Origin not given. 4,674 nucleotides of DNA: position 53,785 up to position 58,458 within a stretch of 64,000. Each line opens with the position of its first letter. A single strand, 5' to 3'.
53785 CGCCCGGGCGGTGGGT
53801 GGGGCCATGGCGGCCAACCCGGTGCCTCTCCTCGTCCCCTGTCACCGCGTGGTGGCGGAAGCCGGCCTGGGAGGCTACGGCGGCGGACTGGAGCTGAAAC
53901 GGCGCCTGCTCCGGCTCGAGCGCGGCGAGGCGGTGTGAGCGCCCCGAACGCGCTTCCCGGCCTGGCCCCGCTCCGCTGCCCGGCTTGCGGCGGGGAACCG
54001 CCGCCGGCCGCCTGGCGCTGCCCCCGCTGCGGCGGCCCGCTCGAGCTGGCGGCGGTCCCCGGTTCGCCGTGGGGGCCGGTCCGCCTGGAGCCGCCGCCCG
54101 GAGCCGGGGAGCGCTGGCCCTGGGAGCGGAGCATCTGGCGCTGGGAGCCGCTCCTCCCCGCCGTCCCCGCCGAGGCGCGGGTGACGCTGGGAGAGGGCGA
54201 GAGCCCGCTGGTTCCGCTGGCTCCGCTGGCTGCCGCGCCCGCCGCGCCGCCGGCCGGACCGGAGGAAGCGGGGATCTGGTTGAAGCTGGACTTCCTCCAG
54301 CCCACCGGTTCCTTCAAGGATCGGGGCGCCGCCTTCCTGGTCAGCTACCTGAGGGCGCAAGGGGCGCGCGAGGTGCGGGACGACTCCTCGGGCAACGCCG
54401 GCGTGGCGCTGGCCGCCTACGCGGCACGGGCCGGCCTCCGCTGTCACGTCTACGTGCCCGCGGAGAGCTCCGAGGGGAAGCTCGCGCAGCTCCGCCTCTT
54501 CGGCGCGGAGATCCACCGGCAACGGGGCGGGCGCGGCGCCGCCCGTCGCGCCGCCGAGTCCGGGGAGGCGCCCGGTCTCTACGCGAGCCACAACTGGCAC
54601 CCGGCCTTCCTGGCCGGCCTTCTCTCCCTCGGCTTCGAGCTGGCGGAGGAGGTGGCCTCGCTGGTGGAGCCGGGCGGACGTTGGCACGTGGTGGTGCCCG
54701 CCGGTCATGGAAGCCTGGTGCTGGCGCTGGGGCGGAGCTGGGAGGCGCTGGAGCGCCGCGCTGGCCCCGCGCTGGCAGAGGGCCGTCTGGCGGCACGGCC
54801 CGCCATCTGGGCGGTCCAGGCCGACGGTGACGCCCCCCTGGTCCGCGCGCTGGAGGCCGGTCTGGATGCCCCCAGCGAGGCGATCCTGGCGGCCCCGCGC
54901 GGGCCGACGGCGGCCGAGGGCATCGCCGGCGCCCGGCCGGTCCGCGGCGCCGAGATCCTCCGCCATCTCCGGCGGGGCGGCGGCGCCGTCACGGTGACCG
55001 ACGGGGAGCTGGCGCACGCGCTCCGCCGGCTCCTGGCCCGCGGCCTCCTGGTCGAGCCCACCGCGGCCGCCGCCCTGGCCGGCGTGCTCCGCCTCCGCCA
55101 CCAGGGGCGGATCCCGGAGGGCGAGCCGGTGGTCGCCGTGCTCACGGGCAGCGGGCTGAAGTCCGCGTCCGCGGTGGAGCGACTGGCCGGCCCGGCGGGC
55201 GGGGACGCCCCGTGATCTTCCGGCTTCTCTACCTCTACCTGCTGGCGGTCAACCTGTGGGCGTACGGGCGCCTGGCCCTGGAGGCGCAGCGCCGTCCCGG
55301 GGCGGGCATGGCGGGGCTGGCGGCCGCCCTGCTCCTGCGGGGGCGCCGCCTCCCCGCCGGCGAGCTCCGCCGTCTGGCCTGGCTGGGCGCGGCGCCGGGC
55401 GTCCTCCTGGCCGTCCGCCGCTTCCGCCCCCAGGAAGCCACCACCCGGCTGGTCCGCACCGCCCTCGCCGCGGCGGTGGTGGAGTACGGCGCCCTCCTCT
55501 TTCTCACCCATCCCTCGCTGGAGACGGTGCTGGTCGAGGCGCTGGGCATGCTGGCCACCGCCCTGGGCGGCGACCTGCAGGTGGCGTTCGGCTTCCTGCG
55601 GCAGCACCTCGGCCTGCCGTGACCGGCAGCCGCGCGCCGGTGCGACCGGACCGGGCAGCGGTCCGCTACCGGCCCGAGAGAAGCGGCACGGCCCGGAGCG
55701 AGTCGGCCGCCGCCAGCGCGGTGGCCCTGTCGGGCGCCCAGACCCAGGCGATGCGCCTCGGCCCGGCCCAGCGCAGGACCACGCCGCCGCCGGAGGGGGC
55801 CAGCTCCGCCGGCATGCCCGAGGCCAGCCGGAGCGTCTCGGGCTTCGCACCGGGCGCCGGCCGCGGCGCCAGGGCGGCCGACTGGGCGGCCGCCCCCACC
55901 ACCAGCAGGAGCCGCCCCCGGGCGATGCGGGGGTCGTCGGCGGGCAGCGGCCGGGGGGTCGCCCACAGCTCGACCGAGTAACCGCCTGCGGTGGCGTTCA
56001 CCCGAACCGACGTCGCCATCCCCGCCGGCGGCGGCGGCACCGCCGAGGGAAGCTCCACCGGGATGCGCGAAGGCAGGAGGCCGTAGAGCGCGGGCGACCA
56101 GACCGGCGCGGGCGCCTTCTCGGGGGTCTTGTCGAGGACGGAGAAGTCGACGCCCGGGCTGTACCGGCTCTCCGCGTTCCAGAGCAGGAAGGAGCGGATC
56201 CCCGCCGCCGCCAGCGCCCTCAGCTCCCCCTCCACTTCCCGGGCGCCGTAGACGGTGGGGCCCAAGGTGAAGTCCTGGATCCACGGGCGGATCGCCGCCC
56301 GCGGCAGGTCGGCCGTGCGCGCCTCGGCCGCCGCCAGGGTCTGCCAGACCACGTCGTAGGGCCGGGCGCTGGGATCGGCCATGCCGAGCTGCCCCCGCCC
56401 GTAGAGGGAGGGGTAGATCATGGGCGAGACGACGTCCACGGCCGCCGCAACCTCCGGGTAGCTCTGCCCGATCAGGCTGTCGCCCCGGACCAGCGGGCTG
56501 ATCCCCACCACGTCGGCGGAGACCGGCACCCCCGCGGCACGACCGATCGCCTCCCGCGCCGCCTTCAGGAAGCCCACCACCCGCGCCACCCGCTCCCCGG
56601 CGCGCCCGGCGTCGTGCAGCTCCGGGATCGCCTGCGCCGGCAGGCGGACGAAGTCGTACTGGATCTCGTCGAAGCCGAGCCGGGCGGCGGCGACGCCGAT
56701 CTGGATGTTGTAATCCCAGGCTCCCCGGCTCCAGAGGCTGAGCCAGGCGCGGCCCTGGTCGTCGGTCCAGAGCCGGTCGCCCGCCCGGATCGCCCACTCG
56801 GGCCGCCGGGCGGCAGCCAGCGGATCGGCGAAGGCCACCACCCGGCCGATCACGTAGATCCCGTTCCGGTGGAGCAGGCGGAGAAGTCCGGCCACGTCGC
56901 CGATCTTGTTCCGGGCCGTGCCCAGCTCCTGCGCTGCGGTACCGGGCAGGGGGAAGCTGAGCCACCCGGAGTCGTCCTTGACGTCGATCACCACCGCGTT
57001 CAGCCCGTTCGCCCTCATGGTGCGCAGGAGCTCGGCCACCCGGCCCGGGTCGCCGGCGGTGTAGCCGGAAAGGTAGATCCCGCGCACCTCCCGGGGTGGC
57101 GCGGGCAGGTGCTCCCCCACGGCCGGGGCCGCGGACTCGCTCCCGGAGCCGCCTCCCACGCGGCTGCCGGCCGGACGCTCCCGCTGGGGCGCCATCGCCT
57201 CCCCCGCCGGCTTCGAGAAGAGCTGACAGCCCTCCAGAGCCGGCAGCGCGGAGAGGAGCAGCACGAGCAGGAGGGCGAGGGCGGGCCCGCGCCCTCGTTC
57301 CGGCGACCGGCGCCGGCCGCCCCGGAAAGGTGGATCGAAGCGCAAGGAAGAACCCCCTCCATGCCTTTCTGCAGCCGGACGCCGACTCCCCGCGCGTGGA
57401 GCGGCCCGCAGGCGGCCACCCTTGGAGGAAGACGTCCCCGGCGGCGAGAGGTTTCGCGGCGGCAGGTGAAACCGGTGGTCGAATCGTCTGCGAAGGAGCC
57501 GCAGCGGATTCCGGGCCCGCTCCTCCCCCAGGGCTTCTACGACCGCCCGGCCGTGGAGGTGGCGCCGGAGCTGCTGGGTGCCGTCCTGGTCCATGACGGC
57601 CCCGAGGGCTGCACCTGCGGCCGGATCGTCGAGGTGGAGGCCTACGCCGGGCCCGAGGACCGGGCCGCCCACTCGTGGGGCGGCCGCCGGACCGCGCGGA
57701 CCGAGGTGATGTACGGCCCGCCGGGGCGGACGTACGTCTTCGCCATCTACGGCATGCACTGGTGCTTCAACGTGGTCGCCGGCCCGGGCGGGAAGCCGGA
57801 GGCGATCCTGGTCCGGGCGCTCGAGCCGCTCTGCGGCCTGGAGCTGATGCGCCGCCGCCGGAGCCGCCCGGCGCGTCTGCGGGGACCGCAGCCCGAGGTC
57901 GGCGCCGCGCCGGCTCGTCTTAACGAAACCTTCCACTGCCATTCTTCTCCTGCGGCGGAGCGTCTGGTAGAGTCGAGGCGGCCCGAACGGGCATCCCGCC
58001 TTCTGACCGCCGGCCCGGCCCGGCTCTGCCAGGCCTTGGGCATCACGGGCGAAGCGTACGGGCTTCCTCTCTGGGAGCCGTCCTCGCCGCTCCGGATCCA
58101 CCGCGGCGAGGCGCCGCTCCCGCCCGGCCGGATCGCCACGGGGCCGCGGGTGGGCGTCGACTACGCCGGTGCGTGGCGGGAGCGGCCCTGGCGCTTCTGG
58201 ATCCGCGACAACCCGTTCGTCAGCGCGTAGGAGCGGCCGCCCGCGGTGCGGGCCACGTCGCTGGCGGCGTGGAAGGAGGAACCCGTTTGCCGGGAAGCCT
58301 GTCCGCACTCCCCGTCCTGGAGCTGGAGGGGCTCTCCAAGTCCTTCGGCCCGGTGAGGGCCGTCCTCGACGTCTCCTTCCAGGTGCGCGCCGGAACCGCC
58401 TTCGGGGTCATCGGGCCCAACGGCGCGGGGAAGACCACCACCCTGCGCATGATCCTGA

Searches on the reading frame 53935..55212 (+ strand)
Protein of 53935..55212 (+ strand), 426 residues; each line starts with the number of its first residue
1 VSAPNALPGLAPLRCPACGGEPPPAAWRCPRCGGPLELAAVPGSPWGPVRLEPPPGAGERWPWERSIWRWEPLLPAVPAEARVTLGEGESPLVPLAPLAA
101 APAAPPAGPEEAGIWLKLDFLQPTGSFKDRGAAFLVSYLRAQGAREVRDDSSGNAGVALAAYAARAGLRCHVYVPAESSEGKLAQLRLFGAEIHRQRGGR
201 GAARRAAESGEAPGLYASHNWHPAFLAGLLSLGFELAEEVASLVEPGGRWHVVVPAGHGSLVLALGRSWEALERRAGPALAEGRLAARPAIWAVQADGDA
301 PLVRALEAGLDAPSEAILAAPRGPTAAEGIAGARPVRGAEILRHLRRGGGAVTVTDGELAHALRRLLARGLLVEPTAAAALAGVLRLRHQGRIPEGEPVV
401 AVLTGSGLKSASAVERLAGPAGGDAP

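Call 70: search_protein_families(library=pfam, proteins=[window:53935-55212:+], max_evalue=0.0001)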
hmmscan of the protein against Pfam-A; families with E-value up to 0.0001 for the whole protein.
window:53935-55212:+ (426 aa): 1 family
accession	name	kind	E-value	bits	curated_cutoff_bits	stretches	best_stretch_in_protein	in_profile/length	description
PF00291.31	PALP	-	7.6e-64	216.3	35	1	83-405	1-295/295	Pyridoxal-phosphate dependent enzyme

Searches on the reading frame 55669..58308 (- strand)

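Call 70: search_protein_families(library=pfam, proteins=[window:55669-58308:-], max_evalue=0.0001)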
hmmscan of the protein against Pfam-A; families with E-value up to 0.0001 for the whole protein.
window:55669-58308:- (880 aa): 1 family
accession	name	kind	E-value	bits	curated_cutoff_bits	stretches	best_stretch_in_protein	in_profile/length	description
PF13200.12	DUF4015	-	1.2e-88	297.7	27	1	410-716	1-313/313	Putative glycosyl hydrolase domain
